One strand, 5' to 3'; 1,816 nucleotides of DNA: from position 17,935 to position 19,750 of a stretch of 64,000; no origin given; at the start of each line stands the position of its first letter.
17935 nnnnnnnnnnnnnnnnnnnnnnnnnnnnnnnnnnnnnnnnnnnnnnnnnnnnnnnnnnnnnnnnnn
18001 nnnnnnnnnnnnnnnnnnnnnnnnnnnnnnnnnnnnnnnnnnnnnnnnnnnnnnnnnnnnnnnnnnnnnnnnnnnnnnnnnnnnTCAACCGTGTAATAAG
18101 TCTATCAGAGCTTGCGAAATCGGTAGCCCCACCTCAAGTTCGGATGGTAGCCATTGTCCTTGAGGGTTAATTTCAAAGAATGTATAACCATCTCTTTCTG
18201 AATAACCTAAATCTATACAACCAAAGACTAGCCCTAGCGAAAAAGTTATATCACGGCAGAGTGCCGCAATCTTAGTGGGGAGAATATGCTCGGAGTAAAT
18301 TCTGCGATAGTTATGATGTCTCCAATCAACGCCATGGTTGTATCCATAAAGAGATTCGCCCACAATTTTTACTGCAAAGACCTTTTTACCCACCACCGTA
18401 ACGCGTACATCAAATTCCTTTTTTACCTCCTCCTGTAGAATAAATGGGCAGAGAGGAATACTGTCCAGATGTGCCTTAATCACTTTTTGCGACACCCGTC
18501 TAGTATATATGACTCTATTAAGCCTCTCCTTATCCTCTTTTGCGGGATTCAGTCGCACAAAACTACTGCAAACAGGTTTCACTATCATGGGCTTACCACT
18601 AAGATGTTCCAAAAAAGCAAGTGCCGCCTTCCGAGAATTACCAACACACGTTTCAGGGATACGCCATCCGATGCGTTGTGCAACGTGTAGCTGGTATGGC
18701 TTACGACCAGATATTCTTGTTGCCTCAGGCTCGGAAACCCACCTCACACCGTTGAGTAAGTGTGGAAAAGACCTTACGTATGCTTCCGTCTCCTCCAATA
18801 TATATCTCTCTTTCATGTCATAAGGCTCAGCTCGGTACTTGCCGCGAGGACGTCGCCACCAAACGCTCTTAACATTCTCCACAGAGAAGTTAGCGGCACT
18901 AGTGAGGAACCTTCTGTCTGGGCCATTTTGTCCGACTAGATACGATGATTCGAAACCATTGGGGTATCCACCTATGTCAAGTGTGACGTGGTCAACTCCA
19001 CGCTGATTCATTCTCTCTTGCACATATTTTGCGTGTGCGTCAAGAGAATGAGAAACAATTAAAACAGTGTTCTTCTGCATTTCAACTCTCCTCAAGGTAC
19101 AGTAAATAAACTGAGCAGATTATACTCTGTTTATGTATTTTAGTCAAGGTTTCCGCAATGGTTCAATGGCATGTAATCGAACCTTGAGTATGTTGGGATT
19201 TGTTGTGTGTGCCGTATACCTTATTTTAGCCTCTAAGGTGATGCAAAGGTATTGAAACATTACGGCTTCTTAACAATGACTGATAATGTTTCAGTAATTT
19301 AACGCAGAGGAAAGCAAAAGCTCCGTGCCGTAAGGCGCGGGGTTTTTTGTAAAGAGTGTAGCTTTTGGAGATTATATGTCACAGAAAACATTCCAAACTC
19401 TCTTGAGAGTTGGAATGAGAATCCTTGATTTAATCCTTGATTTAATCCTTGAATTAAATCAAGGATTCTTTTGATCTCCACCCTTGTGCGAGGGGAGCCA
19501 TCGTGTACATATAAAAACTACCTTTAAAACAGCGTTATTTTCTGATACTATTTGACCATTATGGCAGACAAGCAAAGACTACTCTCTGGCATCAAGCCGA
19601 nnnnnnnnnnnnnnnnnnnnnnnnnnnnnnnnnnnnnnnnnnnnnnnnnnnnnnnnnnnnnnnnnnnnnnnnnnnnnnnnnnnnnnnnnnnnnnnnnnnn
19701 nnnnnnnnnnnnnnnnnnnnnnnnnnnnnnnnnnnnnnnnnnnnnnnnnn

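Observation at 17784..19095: Candidate microviridin-like precursor peptide downstream of its ATP-grasp ligase, followed by an attenuator-like hairpin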

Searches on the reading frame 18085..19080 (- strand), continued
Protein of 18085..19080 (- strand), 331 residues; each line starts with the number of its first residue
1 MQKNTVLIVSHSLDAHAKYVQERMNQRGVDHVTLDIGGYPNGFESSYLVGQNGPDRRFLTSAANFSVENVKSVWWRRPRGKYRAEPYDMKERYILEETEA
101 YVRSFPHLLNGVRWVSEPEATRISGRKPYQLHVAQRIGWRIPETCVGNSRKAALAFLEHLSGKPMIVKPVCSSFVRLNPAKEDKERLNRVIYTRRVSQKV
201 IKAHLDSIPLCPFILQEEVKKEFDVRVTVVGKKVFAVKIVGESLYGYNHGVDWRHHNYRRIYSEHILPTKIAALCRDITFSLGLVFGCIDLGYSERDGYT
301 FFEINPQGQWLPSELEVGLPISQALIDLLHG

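Call 62: find_encoding_contigs(protein=P0103, flank=2500, max_places=1)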
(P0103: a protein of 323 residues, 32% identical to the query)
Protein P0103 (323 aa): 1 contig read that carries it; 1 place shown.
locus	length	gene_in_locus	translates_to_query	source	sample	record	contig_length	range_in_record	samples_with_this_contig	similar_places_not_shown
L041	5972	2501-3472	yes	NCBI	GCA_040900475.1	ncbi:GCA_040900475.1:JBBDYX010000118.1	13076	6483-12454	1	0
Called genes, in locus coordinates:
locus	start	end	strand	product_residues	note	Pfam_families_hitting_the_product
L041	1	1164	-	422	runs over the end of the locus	PF01566:Nramp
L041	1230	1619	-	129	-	-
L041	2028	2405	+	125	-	-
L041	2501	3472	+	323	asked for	PF21068:ATPgraspMvdD (weak)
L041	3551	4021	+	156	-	-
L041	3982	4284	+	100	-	PF01628:HrcA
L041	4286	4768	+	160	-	PF01025:GrpE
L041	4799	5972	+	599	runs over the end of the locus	PF00012:HSP70, PF06723:MreB_Mbl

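Call 63: find_encoding_contigs(protein=P0087, flank=2500, max_places=1)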
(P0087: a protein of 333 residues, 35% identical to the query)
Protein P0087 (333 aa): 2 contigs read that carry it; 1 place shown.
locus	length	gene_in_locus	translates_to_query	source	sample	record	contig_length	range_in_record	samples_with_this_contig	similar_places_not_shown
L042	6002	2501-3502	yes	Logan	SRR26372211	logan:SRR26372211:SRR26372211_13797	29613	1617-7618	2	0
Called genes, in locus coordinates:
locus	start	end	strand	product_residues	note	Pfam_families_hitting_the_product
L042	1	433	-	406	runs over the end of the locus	PF06114:Peptidase_M78 (weak)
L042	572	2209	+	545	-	PF01551:Peptidase_M23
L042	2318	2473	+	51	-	-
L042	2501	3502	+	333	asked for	PF21068:ATPgraspMvdD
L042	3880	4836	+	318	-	PF04055:Radical_SAM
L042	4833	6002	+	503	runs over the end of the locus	PF00496:SBP_bac_5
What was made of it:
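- Closest known: Grasp-with-spasm systems. Same: The distant relative L042 also has a radical SAM gene (call 63).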

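Call 64: find_encoding_contigs(protein=P0095, flank=2500, max_places=1)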
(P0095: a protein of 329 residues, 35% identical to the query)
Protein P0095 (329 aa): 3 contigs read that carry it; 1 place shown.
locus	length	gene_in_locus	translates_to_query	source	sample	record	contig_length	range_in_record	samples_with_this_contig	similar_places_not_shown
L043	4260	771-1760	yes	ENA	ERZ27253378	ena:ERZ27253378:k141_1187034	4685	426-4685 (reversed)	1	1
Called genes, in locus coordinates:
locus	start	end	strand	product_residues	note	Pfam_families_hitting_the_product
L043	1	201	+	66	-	?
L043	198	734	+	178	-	-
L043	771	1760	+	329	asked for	PF21068:ATPgraspMvdD, PF08443:RimK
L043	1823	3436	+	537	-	PF16927:HisKA_7TM (weak), PF00512:HisKA, PF02518:HATPase_c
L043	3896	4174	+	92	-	-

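Call 72: search_protein_families(library=padloc, proteins=[window:18085-19080:-], max_evalue=0.01)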
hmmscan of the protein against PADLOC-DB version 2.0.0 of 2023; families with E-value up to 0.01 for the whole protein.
window:18085-19080:- (331 aa): 0 families

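Call 76: predict_structure(alignment_id=A1)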
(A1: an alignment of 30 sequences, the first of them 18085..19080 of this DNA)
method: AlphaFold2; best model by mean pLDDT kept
length: 331 residues; sequences in the alignment: 30
mean_pLDDT: 90.2   pTM: 0.88
mean pLDDT of the five models: 90.2, 89.9, 89.2, 89.0, 88.6
residues with pLDDT >= 90: 208; 70-90: 110; 50-70: 13; < 50: 0
segments of 3 or more residues with pLDDT < 50: none
pLDDT, mean of each block of 10 residues (from residue 1): 83 92 95 85 84 80 80 85 75 88 87 92 93 98 97 97 92 80 84 91 95 95 97 97 75 85 97 98 97 97 92 97 96 86
secondary structure, 60 per line:
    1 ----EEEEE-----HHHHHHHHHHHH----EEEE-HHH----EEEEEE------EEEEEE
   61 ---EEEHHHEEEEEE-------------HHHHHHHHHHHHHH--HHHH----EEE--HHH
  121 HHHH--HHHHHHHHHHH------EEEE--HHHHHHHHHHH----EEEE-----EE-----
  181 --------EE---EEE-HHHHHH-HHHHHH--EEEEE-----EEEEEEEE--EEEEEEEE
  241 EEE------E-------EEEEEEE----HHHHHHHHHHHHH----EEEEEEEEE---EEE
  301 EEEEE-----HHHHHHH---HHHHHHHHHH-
elements in order: E5-9 H15-26 E31-34 E43-48 E55-60 E64-66 E70-75 H89-102 H105-108 E113-115 H118-124 H127-137 E144-147 H150-160 E165-168 E194-196 H198-203 H205-210 E213-217 E223-230 E233-243 E258-264 H269-281 E286-294 E298-305 H311-317 H321-330

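Call 79: fold_search(model_id=the predicted structure, library=pdb)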
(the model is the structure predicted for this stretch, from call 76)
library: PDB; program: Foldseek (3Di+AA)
matches with E <= 10: 1369; with E <= 0.001: 662
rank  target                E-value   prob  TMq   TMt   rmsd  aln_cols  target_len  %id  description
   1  7m4s_A                6.5e-28  1.00  0.81  0.86   4.5       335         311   24  Crystal structure of macrocyclase AMdnB from Anabaena sp. PCC 7120 (released 2021-11-03)
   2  7m4s_B                4.8e-26  1.00  0.80  0.84   4.3       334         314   24  Crystal structure of macrocyclase AMdnB from Anabaena sp. PCC 7120 (released 2021-11-03)
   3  9bou_A                9.6e-26  1.00  0.76  0.86   3.7       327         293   25  Crystal structure of ATP-grasp ligase PruB from Streptomyces coelicolor A3(2) (released 2024-12-18)
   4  5ig9_A                1.2e-25  1.00  0.80  0.83   4.9       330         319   24  Crystal structure of macrocyclase MdnC bound with precursor peptide MdnA from Microcystis aeruginosa MRC (released 2016-09-21)
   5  5ig9_E                2.2e-25  1.00  0.80  0.84   4.9       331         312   25  Crystal structure of macrocyclase MdnC bound with precursor peptide MdnA from Microcystis aeruginosa MRC (released 2016-09-21)
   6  5ig9_G                3.0e-25  1.00  0.80  0.84   4.9       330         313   25  Crystal structure of macrocyclase MdnC bound with precursor peptide MdnA from Microcystis aeruginosa MRC (released 2016-09-21)
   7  5ig9_C                3.6e-25  1.00  0.80  0.84   4.6       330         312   24  Crystal structure of macrocyclase MdnC bound with precursor peptide MdnA from Microcystis aeruginosa MRC (released 2016-09-21)
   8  5ig9_D                1.5e-24  1.00  0.82  0.88   2.8       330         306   22  Crystal structure of macrocyclase MdnC bound with precursor peptide MdnA from Microcystis aeruginosa MRC (released 2016-09-21)
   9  7mgv_A                1.5e-24  1.00  0.77  0.77   4.8       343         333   23  Chryseobacterium gregarium RiPP-associated ATP-grasp ligase in complex with ADP, and a leader and core peptide (released 2021-06-23)
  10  7m4s_C                2.2e-24  1.00  0.73  0.81   4.8       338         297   24  Crystal structure of macrocyclase AMdnB from Anabaena sp. PCC 7120 (released 2021-11-03)
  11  5ig9_H                2.6e-24  1.00  0.82  0.87   3.0       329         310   23  Crystal structure of macrocyclase MdnC bound with precursor peptide MdnA from Microcystis aeruginosa MRC (released 2016-09-21)
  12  9bou_B                2.5e-23  1.00  0.73  0.85   3.9       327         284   24  Crystal structure of ATP-grasp ligase PruB from Streptomyces coelicolor A3(2) (released 2024-12-18)
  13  5ig8_A                2.5e-23  1.00  0.76  0.81   4.3       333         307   25  Crystal structure of macrocyclase MdnB from Microcystis aeruginosa MRC (released 2016-09-21)
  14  5ig9_B                2.7e-23  1.00  0.80  0.86   2.8       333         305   22  Crystal structure of macrocyclase MdnC bound with precursor peptide MdnA from Microcystis aeruginosa MRC (released 2016-09-21)
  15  7m4s_D                4.8e-23  1.00  0.75  0.84   4.5       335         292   24  Crystal structure of macrocyclase AMdnB from Anabaena sp. PCC 7120 (released 2021-11-03)
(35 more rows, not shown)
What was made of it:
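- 18085..19080 (-): Graspetide-type ATP-grasp ligase (macrocyclase), 331 aa. NCBI locus tag IID26_00120, annotated as hypothetical protein. The AlphaFold model (pLDDT 90.2, call 76) has graspetide macrocyclases as its top 31 PDB fold matches, with TM 0.64-0.82 (call 79).
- Closest known: Microviridins. Same: The ligase fold matches (TM about 0.8 to MdnC, MdnB and AMdnB, call 79).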

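Call 93: find_related_loci(query=A1, collection=metagenome_contigs, flank=3000)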
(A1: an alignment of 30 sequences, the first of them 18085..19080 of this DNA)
Query A1 (331 aa) in metagenome_contigs; peptide patterns used: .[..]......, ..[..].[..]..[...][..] (x = any residue, [..] = any of these).
96 stretches matched a pattern; 57 encode a relative of the query (tblastn E <= 1e-3); 57 distinct loci.
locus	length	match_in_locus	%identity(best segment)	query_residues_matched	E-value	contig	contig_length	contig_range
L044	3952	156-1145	61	1-329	1e-136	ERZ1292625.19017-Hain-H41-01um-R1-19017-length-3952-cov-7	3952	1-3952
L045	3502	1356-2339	42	1-329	5e-89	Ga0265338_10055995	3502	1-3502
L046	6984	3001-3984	43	1-329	7e-88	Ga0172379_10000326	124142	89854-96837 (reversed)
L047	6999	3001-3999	42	1-331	2e-85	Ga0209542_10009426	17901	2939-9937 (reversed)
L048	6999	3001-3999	42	1-331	2e-85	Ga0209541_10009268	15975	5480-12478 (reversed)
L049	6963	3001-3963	41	5-329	3e-85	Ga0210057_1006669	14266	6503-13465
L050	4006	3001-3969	42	6-329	7e-84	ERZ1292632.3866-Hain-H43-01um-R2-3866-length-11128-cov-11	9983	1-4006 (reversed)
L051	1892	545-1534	43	1-329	2e-87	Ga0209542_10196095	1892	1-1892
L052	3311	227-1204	43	6-329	2e-83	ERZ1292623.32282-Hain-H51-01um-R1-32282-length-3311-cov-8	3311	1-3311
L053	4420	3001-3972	40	2-329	6e-81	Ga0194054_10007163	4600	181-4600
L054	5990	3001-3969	41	6-329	2e-80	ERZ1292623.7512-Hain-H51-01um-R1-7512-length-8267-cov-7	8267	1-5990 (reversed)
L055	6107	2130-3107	41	4-329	4e-80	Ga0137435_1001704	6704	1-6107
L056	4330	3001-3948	41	4-326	5e-79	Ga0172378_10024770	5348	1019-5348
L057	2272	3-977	40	6-329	7e-81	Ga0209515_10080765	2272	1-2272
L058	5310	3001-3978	40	6-331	6e-76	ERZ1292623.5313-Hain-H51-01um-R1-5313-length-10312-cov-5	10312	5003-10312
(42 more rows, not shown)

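Call 97: search_solved_structures(query=window:18085-19080:-, max_evalue=0.001, show_alignments=1)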
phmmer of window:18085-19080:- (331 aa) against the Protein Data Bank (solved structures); distinct sequences matched with E-value up to 0.001: 6.
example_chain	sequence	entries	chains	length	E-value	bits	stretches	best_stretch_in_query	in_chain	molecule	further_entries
5ig8_A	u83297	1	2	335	2e-28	102.6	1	5-329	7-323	ATP grasp ligase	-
7m4s_A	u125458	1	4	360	1.8e-26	96.2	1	1-329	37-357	AMdnB protein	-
5ig9_A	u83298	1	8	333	8.9e-23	84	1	5-329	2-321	ATP grasp ligase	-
9bou_A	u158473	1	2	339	6.7e-22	81.1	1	5-327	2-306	MvdD-like pre-ATP grasp domain-containing protein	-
7mgv_A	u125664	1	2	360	3.9e-21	78.6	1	3-329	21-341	CdnC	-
3vpd_A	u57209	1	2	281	0.00088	21.6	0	111-237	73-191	Ribosomal protein S6 modification protein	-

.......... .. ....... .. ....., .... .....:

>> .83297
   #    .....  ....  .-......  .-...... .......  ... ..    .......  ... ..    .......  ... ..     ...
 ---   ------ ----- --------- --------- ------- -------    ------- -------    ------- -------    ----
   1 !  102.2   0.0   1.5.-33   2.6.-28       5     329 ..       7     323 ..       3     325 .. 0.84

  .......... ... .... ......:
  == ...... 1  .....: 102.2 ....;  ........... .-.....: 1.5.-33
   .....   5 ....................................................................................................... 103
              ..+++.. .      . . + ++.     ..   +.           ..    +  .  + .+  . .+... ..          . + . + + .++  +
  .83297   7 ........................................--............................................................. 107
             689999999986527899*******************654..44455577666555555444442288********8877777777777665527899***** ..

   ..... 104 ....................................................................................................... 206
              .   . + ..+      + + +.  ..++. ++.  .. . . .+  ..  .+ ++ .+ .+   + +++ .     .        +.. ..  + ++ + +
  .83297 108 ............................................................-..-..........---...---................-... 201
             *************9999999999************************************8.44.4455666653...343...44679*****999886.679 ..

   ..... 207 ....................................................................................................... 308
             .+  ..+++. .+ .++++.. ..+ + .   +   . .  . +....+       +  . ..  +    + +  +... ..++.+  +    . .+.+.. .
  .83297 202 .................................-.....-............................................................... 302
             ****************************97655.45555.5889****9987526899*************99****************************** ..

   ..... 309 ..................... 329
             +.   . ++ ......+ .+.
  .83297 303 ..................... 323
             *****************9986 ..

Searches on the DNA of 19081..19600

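Call 70: search_rna_families(source=window, start=19081, end=19600, threshold=evalue, max_evalue=1)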
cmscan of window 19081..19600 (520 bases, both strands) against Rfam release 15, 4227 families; matches with E-value up to 1: 8.
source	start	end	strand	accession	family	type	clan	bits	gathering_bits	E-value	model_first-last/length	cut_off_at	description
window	19215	19352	+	RF00515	PyrR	Cis-reg;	-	27.5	54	0.095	1-115/115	no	PyrR binding site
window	19374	19472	+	RF00616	LhrC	Gene; sRNA;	CL00114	22.4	110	0.52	1-111/111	no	Listeria LhrC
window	19419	19470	+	RF03621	MIR4245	Gene; miRNA;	-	21.1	74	0.36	1-128/128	no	MIR4245 microRNA precursor family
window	19250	19298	+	RF03697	mir-722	Gene; miRNA;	-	18.9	81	0.69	1-67/67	no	mir-722 microRNA precursor family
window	19418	19469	+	RF03459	mir-1890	Gene; miRNA;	-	18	76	0.95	1-78/78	no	mir-1890 microRNA precursor family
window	19414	19468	-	RF03528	mir-1264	Gene; miRNA;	-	17.7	79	0.93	1-67/67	no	mir-1264 microRNA precursor family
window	19289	19348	+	RF00512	Leu_leader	Cis-reg; leader;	-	16.6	50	0.83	1-148/148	no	Leucine operon leader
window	19316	19347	+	RF02744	Rev39_5p_UTR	Cis-reg;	-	12.5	88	0.26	196-226/300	no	Soft rot Enterobacteriaceae Rev 39 5'UTR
